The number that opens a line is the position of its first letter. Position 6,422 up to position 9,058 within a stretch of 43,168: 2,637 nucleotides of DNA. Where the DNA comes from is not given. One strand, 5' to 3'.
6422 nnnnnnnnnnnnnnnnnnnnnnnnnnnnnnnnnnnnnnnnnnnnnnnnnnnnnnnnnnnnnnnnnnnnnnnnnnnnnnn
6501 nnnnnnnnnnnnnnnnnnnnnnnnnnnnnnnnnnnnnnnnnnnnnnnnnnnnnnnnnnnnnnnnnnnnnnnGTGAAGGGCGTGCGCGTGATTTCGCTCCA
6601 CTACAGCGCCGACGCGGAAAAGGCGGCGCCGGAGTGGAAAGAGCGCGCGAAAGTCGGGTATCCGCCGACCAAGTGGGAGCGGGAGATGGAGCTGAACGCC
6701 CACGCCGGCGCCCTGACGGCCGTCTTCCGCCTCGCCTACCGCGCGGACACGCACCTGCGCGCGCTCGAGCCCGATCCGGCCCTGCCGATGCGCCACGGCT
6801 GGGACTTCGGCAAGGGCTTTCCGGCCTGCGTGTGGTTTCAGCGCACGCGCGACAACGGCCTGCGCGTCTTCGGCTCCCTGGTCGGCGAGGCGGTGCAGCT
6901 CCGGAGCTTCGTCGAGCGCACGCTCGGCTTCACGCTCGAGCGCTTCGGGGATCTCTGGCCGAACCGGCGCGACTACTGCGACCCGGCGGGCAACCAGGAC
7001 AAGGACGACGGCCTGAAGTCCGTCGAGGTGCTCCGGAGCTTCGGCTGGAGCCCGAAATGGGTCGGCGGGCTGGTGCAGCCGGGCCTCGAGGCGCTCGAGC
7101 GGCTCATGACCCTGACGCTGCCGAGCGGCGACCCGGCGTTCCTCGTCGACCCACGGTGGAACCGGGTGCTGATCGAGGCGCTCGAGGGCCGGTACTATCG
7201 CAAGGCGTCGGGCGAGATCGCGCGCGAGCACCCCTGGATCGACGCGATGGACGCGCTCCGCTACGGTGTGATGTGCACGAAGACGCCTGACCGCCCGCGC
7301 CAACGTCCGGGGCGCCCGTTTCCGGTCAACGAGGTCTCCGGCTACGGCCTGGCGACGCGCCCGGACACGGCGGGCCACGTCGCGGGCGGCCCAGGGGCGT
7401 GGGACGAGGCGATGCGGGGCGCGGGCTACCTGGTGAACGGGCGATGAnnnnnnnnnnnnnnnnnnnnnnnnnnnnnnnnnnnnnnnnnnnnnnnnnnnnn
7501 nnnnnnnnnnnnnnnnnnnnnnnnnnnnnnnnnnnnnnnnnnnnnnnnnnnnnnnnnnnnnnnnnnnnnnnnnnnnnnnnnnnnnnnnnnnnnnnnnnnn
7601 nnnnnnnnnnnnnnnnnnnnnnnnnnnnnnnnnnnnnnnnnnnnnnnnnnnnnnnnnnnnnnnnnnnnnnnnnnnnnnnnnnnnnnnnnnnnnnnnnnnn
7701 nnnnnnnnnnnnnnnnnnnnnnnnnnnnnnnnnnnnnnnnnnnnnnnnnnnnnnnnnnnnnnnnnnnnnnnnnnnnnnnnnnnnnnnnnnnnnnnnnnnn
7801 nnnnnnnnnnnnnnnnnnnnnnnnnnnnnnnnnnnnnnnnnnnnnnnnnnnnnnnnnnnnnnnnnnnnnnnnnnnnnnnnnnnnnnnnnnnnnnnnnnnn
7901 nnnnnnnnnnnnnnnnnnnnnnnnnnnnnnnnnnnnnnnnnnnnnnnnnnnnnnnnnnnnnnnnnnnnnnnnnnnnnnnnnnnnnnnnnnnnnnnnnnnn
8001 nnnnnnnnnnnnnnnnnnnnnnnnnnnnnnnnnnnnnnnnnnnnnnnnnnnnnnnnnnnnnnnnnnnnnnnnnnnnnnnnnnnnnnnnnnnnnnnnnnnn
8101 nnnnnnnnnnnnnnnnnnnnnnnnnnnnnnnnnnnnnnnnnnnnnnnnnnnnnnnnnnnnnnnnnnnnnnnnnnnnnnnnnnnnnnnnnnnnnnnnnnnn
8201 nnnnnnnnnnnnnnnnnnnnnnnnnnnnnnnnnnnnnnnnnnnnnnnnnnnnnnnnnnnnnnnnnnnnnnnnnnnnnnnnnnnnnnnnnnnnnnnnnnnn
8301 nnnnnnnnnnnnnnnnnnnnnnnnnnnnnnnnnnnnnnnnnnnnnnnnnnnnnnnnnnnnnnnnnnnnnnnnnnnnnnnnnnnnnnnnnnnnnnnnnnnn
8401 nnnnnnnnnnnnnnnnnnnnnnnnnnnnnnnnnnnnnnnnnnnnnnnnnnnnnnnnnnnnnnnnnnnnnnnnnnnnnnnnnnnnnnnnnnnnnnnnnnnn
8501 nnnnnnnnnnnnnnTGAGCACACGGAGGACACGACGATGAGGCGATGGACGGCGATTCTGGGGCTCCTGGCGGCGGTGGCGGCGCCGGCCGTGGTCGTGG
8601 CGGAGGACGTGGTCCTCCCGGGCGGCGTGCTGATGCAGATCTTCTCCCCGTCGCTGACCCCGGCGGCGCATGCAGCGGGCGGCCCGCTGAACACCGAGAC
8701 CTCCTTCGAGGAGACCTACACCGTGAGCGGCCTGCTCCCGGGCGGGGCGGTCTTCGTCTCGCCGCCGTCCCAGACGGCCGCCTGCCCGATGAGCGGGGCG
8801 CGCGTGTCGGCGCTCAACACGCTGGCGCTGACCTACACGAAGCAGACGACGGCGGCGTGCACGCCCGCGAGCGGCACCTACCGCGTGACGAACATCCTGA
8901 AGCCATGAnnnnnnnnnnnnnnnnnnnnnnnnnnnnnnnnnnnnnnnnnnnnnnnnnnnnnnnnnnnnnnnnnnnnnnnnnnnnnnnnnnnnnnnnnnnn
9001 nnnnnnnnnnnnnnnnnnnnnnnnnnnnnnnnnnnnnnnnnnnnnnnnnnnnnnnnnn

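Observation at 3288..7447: Large terminase encoded as two separate ORFs (ATPase half and nuclease half) 2.4 kb apart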

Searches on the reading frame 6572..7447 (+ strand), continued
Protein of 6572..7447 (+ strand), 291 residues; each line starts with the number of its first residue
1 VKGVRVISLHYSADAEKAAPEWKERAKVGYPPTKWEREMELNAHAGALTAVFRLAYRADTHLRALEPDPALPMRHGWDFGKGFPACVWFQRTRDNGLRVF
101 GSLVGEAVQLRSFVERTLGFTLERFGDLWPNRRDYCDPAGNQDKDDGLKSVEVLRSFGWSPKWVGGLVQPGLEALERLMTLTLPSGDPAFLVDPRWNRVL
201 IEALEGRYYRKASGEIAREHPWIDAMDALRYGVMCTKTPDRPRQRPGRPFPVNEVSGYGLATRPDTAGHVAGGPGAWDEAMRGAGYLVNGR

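Call 88: search_dna_similar(query=L017:3452-4108:+, collection=phages, mode=protein, max_evalue=0.00001, max_rows=40)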
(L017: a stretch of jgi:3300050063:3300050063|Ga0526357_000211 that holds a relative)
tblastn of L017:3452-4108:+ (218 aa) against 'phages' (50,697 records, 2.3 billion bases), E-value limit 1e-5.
Records with a match: 893; places in all: 893; records where one place covers at least 80% of the query: 97.
Best place of each record, by identity: <60% 893.
By first word of the organism name: Synechococcus 269; Salmonella 170; Vibrio 82; Acinetobacter 69; Klebsiella 58; Cyanophage 49; Escherichia 39; Stenotrophomonas 19; Dickeya 19; Prochlorococcus 16; and 32 more.
By host as written in the record: - 238; Synechococcus 99; Synechococcus sp. 26; Salmonella enterica 26; Synechococcus sp. WH7803 25; Klebsiella pneumoniae 25; Salmonella enterica subsp. enterica serovar Enteritidis PT1 21; Acinetobacter baumannii 19; and 194 more.
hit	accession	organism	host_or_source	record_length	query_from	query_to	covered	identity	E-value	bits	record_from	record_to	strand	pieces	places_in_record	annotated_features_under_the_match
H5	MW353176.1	Flavobacterium phage vB_FspM_immuto_3-5A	Flavobacterium sp. LMO8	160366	23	213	88%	32.8%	1e-19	92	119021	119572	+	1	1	terminase large subunit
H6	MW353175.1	Flavobacterium phage vB_FspM_immuto_2-6A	Flavobacterium sp. LMO8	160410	23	213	88%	32.8%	1e-19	92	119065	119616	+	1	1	terminase large subunit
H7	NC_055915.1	Flavobacterium phage vB_FspM_immuto_2-6A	Flavobacterium sp. LMO8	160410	23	213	88%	32.8%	1e-19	92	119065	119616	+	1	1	terminase large subunit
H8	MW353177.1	Flavobacterium phage vB_FspM_immuto_13-6C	Flavobacterium sp. LMO8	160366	23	213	88%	32.8%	1e-19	92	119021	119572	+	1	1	terminase large subunit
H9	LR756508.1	uncultured phage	metagenomic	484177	12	212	92%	30.6%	3e-12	71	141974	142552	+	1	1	record has no annotation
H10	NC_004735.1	Rhodothermus phage RM378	Rhodothermus marinus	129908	47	215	78%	36.0%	1e-19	92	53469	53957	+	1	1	17: large terminase protein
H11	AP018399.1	Xanthomonas phage XacN1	Xanthomonas citri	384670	5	210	94%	28.8%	3e-12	71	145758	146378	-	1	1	terminase large subunit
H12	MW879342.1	Erwinia phage pEa_SNUABM_19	Erwinia amylovora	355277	26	205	83%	32.3%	1e-11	69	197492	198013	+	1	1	hypothetical protein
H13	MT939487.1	Erwinia phage pEa_SNUABM_47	Erwinia amylovora SNUABM_01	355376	26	205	83%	32.3%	1e-11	69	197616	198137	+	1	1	putative terminase large subunit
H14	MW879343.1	Erwinia phage pEa_SNUABM_44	Erwinia amylovora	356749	26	205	83%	32.3%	1e-11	69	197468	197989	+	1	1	hypothetical protein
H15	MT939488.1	Erwinia phage pEa_SNUABM_50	Erwinia amylovora SNUABM_01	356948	26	205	83%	32.3%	1e-11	69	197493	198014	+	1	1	putative terminase large protein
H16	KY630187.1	Serratia phage BF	Serratia marcescens UCC2017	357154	26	205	83%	32.3%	1e-11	69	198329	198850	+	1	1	DNA terminase packaging enzyme large subunit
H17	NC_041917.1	Serratia phage BF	Serratia marcescens UCC2017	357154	26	205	83%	32.3%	1e-11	69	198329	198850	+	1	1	terminase large subunit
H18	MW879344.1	Erwinia phage pEa_SNUABM_49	Erwinia amylovora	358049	26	205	83%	32.3%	1e-11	69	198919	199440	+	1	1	hypothetical protein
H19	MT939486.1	Erwinia phage pEa_SNUABM_12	Erwinia amylovora SNUABM_01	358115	26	205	83%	32.3%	1e-11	69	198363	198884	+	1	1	putative terminase large subunit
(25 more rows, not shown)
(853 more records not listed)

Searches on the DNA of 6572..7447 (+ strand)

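Call 36: search_rna_families(sources=[L001, L004, L009, L012, L014, L015, L018], threshold=gathering)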
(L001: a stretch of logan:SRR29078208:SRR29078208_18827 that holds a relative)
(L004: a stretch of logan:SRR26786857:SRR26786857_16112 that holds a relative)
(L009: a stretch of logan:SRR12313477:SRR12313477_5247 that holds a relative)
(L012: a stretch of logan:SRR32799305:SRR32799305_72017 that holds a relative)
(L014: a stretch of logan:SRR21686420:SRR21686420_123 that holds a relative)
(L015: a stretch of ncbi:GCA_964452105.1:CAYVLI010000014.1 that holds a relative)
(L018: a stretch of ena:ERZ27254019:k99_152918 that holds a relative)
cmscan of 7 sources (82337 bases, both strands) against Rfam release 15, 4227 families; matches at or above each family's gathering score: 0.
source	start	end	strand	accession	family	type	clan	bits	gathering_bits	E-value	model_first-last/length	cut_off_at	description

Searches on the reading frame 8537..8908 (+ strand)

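Call 5: search_protein_families(library=pfam, proteins=[window:8537-8908:+], max_evalue=1)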
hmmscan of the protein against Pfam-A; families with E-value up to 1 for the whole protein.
window:8537-8908:+ (123 aa): 1 family
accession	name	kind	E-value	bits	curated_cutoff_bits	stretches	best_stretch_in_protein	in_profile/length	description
PF06671.16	DUF1174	-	0.97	9.6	19.7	0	104-113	6-15/25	Repeat of unknown function (DUF1174)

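Call 6: search_protein_families(library=phrogs, proteins=[window:8537-8908:+], max_evalue=0.1)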
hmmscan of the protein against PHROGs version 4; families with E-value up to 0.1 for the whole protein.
window:8537-8908:+ (123 aa): 0 families

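Call 52: search_protein_families(library=ncbifam, proteins=[window:8537-8908:+], max_evalue=1)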
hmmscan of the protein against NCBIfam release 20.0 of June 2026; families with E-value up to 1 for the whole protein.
window:8537-8908:+ (123 aa): 1 family
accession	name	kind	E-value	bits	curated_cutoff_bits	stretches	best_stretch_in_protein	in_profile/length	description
NF040980.1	Ve_Inv_Crono_N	equivalog_domain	0.0067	15.5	710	1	23-71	18-66/350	inverse autotransporter invasin Inv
